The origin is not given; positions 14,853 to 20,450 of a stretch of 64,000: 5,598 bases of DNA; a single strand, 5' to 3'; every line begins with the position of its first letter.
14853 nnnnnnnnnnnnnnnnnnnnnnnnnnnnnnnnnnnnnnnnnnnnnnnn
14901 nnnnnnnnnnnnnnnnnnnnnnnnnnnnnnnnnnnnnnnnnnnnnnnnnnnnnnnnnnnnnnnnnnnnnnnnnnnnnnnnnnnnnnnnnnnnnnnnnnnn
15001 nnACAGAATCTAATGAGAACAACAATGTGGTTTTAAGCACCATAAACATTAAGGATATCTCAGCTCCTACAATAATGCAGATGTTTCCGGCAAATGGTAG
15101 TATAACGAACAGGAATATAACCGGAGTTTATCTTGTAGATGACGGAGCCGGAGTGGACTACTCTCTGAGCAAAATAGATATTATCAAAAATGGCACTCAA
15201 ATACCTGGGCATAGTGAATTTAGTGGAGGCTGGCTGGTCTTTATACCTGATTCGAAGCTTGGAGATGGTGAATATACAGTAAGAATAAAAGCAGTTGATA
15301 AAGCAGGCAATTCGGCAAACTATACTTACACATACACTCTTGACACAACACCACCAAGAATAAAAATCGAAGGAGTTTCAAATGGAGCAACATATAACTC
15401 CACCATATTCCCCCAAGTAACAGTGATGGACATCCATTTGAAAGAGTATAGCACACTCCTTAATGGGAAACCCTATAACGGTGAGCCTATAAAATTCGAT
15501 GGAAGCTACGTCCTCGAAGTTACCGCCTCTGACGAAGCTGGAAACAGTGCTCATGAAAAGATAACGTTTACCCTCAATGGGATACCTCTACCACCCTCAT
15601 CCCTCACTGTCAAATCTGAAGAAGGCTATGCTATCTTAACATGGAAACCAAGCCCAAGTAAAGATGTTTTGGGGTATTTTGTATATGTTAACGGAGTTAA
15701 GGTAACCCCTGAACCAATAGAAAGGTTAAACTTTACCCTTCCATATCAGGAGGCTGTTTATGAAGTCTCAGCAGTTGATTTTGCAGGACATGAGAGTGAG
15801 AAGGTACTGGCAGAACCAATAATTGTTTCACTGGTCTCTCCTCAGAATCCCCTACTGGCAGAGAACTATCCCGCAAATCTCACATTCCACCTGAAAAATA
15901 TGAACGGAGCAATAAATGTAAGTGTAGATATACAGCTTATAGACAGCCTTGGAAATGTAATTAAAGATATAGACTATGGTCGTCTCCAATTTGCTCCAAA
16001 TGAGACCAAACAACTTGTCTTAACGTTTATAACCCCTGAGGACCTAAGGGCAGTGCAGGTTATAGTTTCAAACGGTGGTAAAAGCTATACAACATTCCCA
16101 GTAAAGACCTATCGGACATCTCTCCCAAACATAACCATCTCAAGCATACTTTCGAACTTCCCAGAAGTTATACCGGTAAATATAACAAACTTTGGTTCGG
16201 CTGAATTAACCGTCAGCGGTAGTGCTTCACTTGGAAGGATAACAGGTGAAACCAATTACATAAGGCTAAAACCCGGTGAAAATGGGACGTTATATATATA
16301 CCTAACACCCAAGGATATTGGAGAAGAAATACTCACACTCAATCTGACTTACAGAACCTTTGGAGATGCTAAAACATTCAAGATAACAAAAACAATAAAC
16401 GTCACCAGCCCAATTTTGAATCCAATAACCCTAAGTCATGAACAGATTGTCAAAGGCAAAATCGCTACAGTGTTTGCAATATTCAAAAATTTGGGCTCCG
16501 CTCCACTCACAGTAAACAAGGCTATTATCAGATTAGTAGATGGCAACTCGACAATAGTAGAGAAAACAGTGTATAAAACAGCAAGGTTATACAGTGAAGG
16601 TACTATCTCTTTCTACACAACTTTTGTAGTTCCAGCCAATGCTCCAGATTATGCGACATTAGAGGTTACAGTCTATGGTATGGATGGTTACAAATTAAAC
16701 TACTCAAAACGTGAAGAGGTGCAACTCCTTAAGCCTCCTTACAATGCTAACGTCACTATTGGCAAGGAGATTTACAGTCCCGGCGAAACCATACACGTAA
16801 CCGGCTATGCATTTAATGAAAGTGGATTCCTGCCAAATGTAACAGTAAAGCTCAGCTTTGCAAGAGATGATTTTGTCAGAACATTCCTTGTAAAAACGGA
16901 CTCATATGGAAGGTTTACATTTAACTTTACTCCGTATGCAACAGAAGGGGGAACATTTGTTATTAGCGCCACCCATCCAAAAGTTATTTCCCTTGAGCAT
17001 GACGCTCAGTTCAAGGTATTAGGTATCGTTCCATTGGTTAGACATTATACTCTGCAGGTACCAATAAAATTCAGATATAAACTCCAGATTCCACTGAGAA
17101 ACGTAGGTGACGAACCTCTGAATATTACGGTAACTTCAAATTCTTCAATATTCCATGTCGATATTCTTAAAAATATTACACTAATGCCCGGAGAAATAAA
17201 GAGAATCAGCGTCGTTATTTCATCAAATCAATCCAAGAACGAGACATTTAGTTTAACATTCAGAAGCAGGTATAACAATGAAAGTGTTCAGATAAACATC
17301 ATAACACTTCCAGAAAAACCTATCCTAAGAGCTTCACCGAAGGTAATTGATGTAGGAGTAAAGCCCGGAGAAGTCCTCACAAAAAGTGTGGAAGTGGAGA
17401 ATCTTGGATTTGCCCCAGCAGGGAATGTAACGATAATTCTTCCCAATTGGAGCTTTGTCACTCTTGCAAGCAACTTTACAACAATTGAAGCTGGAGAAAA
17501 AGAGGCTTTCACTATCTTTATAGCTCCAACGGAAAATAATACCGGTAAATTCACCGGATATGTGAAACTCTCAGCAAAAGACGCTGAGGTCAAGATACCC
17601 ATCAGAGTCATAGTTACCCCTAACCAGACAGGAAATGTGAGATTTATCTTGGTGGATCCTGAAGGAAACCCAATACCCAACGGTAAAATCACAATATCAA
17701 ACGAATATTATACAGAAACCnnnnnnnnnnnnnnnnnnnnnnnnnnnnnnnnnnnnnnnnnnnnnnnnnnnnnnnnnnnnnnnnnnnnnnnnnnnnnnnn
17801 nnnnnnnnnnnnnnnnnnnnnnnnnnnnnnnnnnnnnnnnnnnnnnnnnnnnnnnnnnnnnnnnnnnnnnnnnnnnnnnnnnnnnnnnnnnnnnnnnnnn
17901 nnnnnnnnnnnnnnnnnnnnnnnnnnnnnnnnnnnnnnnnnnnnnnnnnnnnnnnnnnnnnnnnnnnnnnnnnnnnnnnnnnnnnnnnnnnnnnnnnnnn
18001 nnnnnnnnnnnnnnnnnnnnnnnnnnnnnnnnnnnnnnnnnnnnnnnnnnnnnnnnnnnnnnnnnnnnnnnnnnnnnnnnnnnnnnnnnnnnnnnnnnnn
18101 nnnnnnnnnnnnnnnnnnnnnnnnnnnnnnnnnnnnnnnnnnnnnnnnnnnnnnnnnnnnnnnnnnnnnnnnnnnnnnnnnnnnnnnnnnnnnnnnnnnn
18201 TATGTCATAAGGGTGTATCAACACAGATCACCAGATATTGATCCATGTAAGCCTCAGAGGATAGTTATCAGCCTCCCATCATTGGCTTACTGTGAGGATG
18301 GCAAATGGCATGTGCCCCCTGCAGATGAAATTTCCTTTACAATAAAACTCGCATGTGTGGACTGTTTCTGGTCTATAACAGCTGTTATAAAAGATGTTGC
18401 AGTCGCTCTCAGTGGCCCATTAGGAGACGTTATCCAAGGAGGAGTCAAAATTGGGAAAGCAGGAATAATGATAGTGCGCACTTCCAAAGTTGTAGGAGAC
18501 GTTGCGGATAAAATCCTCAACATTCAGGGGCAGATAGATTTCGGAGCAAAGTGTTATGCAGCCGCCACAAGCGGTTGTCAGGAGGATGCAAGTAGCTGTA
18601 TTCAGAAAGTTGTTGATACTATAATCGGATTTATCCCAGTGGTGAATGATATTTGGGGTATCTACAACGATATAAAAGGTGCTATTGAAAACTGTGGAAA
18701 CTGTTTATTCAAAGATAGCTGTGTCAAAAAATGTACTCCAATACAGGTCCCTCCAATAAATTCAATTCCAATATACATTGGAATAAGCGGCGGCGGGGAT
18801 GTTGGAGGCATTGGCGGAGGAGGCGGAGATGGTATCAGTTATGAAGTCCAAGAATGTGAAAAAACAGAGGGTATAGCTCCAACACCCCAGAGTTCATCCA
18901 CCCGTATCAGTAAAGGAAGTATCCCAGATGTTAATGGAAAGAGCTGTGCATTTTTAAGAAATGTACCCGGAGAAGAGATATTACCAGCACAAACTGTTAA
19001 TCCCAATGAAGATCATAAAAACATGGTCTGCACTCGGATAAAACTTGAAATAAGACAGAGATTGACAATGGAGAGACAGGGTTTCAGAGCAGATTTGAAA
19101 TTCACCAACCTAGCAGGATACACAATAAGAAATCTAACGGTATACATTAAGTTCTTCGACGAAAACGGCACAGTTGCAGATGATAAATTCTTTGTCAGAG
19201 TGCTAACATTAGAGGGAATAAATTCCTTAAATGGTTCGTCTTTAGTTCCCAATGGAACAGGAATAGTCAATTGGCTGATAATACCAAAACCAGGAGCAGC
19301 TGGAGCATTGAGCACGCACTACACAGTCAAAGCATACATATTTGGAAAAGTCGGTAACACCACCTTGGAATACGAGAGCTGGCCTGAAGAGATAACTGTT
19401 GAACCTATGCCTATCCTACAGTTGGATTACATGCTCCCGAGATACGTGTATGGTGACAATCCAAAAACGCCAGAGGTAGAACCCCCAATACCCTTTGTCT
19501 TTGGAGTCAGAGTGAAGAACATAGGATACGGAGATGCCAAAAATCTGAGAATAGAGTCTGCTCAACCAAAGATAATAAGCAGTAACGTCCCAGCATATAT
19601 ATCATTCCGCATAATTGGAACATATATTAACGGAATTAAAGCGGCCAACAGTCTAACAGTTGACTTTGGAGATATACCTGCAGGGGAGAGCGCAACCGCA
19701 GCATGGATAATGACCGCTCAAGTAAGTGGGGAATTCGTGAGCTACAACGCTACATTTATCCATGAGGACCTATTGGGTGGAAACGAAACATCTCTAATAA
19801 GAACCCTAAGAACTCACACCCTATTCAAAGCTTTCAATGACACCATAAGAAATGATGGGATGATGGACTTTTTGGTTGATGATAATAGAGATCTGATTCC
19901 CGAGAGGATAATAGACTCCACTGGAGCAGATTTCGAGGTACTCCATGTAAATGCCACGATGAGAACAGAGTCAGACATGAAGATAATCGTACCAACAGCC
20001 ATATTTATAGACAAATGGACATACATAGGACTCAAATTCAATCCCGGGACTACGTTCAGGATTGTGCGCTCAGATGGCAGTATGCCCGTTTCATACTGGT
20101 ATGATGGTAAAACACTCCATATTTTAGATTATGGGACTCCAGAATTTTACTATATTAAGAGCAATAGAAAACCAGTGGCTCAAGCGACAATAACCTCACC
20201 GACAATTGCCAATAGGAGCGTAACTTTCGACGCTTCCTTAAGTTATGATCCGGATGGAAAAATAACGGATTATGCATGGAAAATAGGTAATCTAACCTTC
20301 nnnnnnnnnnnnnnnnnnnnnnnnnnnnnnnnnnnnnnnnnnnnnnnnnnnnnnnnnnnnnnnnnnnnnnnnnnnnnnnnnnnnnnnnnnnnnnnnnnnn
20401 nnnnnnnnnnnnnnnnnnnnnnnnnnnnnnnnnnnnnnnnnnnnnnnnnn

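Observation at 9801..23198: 13.4 kb uninterrupted ORF encoding a 4465-aa secreted, probably heavily glycosylated multi-domain protein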

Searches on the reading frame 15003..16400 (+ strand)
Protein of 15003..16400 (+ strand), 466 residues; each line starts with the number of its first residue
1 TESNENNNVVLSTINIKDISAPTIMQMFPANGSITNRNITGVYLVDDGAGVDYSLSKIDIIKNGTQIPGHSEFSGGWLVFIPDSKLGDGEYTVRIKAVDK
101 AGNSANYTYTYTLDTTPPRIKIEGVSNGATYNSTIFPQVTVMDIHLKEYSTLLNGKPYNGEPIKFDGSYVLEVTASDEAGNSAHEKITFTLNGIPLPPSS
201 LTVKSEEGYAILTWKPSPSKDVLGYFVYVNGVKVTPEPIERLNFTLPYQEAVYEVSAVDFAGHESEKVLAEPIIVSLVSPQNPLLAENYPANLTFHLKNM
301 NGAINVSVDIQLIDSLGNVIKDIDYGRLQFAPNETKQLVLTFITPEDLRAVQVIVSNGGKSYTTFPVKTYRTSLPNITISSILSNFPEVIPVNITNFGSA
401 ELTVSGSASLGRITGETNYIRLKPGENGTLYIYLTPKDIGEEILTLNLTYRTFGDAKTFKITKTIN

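Call 18: search_protein_families(library=pfam, proteins=[window:15003-16400:+], max_evalue=1)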
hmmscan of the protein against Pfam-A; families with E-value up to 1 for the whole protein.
window:15003-16400:+ (466 aa): 23 families
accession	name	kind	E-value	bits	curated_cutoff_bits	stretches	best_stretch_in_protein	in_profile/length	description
PF19077.6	Big_13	-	1.4e-13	51.6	27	2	58-115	43-102/102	Bacterial Ig-like domain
PF13754.12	Big_3_4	-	6.1e-07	29.7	27.3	2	77-126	24-72/106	Domain of unknown function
PF13750.12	Big_3_3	-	2.2e-06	27.9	27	1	84-146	10-72/157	Bacterial Ig-like domain (group 3)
PF12245.14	Big_3_2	-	3.3e-06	27.7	23.3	1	80-113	88-120/122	Bacterial Ig-like domain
PF18981.6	InlK_D3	-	0.00048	20.6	25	1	89-106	50-67/75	Internalin K domain (D3/D4)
PF02494.22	HYR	-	0.0012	19.6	21.7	0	114-187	2-77/81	HYR domain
PF05345.18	He_PIG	-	0.0013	19.6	24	1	89-112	71-94/96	Putative Ig domain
PF09136.16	Glucodextran_B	-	0.0018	18.6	27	0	85-114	53-82/83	Glucodextranase, domain B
PF13205.12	Big_5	-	0.0024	19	23.6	1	18-112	1-104/105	Bacterial Ig-like domain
PF00041.27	fn3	-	0.0024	18.5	25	1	197-232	2-39/84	Fibronectin type III domain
PF07495.19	Y_Y_Y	-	0.0041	17.4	26.6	1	86-111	35-60/65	Y_Y_Y domain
PF15418.12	DUF4625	-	0.012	16.3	27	0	81-111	99-128/131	Domain of unknown function (DUF4625)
PF25523.1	Ig_RIMBP2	-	0.018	15.5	27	1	193-235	1-53/105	RIMBP2-like, immunoglobulin-like domain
PF01108.23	Tissue_fac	-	0.02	15.2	27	1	195-221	22-48/107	Tissue factor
PF20164.4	GspA_SrpA_N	-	0.021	15.7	27.4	0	88-112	86-110/117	GspA/SrpA SigLec-like domain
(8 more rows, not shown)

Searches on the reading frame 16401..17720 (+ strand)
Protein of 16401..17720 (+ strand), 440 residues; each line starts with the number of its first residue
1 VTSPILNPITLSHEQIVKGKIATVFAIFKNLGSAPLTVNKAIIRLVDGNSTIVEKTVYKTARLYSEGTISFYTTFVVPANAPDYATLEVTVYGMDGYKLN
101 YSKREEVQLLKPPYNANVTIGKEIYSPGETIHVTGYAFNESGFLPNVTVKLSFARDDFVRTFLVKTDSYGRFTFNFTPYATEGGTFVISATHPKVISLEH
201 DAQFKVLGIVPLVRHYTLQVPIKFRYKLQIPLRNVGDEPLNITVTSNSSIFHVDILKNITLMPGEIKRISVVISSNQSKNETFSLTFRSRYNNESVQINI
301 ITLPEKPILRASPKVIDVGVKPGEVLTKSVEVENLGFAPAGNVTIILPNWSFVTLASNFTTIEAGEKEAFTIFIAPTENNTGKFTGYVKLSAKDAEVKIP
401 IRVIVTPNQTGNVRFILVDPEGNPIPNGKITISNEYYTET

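Call 18: search_protein_families(library=pfam, proteins=[window:16401-17720:+], max_evalue=1)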
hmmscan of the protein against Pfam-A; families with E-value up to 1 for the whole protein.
window:16401-17720:+ (440 aa): 12 families
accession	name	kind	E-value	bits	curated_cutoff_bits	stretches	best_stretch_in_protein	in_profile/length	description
PF22544.2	HYDIN_VesB_CFA65-like_Ig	-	5.8e-08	33.3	25.5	2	219-300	14-97/100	HYDIN/CFA65/VesB-like, Ig-like domain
PF01835.25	MG2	-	1.8e-07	31.9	32.8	1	119-206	5-96/96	MG2 domain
PF02369.22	Big_1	-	0.00019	21.9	34.9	1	143-192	32-80/93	Bacterial Ig-like domain (group 1)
PF22067.2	Cep192_D3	-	0.00048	20.6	27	1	216-282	9-76/99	Cep192 domain 3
PF13620.12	CarboxypepD_reg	-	0.00063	20.5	32.3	1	133-190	2-54/82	Carboxypeptidase regulatory-like domain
PF24798.1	Ig-CFAP74_4th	-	0.0029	18.2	28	1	260-294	52-86/95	CFAP74 forth Ig-like domain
PF06030.18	WxLIP_PGBD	-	0.022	15.3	27.3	0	214-249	17-52/121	WxL Interacting Protein, peptidoglycan binding domain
PF23843.2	DUF7210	-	0.038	14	27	1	107-134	3-25/38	Domain of unknown function (DUF7210)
PF01917.21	Arch_flagellin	-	0.049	14.4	29.5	0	360-424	103-157/162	Archaebacterial flagellin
PF07610.17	DUF1573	-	0.057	13.9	26.1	0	228-297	21-91/98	Protein of unknown function (DUF1573)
PF17936.7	Big_6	-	0.19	12.4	27.6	0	148-191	26-67/83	Bacterial Ig domain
PF13944.12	Calycin_like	-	0.37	11.5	30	1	382-439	3-62/124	Calycin-like beta-barrel domain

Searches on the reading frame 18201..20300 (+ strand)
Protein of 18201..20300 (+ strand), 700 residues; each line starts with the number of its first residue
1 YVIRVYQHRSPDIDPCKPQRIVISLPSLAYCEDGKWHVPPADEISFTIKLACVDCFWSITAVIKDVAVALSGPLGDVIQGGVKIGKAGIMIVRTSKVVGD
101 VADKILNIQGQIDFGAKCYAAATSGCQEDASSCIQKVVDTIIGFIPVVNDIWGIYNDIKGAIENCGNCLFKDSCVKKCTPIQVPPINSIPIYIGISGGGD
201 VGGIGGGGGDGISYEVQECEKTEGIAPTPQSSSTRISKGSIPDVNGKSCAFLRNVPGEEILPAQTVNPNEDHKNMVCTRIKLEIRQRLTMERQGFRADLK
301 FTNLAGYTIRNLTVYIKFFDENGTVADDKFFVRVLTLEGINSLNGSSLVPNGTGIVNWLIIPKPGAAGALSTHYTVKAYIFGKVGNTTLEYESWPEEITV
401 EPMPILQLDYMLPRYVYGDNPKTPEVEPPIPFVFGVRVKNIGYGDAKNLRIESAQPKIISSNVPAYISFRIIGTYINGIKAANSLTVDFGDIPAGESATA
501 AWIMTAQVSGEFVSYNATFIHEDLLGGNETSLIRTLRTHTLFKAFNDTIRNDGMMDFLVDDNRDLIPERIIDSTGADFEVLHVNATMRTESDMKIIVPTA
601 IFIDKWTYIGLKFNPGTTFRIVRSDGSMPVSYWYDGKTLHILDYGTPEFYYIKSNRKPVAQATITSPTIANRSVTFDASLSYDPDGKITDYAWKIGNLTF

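Call 23: search_protein_representatives(protein=window:18201-20300:+)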
Query: 700 residues. Proteins with E-value up to 0.001 (for the whole library): 4155; up to 1e-10: 2481; up to 1e-30: 1558. The best 150 are listed.
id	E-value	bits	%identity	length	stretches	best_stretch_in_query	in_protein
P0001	0.0e+00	1614.9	100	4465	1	1-700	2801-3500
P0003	6.4e-156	536.7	49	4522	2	160-700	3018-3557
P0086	1.7e-146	505.6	46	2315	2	274-697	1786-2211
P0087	7.8e-132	457.1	50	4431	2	270-700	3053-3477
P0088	8.3e-114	397.5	32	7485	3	267-587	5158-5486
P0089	4.9e-99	348.7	37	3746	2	275-583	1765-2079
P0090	1.0e-92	327.8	46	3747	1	275-654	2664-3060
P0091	1.2e-89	317.6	46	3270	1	273-652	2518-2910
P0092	2.5e-85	303.4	44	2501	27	654-697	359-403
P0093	4.6e-80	286.0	36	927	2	275-685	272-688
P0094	1.1e-79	284.8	44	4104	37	654-697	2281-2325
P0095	1.2e-79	284.6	45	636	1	299-647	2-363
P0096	1.4e-79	284.4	45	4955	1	271-590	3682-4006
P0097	9.6e-79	281.6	43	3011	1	276-662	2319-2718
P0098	2.6e-74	267.0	45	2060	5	275-583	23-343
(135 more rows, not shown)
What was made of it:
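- Tried and rejected: The exhaustive search (call 23) was what revealed the family size.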

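Call 30: search_protein_families(library=pfam, alignment_id=A1, max_evalue=0.001)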
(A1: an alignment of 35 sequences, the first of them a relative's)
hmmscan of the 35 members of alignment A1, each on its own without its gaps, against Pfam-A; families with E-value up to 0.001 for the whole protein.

A. member 1, P0099 (1158 aa): 6 families
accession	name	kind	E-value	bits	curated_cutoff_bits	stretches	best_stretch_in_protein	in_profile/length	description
PF18911.6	PKD_4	-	6.6e-15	55.4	27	1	1013-1099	4-85/85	PKD domain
PF18884.5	TSP3_bac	-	5e-14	52.2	25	1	594-616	1-22/22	Bacterial TSP3 repeat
PF00801.26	PKD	-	4e-13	49.6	23.5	1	1018-1091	4-74/80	PKD domain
PF15780.11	ASH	-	1.7e-07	31.8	27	1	904-993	12-93/98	Abnormal spindle-like microcephaly-assoc'd, ASPM-SPD-2-Hydin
PF22073.2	Cep192_D4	-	9.4e-07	29.5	35.5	1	902-1006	7-111/112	Cep192 domain 4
PF22544.2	HYDIN_VesB_CFA65-like_Ig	-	1.4e-06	28.9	25.5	1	904-1002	8-97/100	HYDIN/CFA65/VesB-like, Ig-like domain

B. families by the number of members that match (of 35 scanned): 61 families (the first 25 are shown)
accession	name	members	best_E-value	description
PF17963.7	Big_9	20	2.4e-62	Bacterial Ig domain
PF05345.18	He_PIG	18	4.3e-08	Putative Ig domain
PF25788.1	Ig_Rha78A_N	10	2.1e-27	Rha78A-like, N-terminal immunoglobulin domain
PF17892.7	Cadherin_5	8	2.2e-37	Cadherin-like domain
PF18884.5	TSP3_bac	8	5e-14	Bacterial TSP3 repeat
PF00041.27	fn3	6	6.9e-28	Fibronectin type III domain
PF16655.11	PhoD_N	6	1.1e-07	PhoD-like phosphatase, N-terminal domain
PF00801.26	PKD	5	1.7e-40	PKD domain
PF18911.6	PKD_4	4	1.1e-60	PKD domain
PF16656.11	Pur_ac_phosph_N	4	4.3e-10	Purple acid Phosphatase, N-terminal domain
PF13860.13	FlgD_ig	4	3.7e-08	FlgD Ig-like domain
PF10342.15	Kre9_KNH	4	2.1e-07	Kre9/KNH-like N-terminal Ig-like domain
PF02412.23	TSP_3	3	1.8e-40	Thrombospondin type 3 repeat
PF13385.13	Laminin_G_3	3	9.8e-24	Concanavalin A-like lectin/glucanases superfamily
PF13290.12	CHB_HEX_C_1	3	2.3e-22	Chitobiase/beta-hexosaminidase C-terminal domain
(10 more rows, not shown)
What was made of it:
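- Closest known: Unnamed bacterial secreted proteins headed by the same tri-beta-sandwich module. Different: In bacteria the module usually follows the signal peptide directly and is followed by Big_9, He_PIG, cadherin or TSP3 repeats (call 30).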
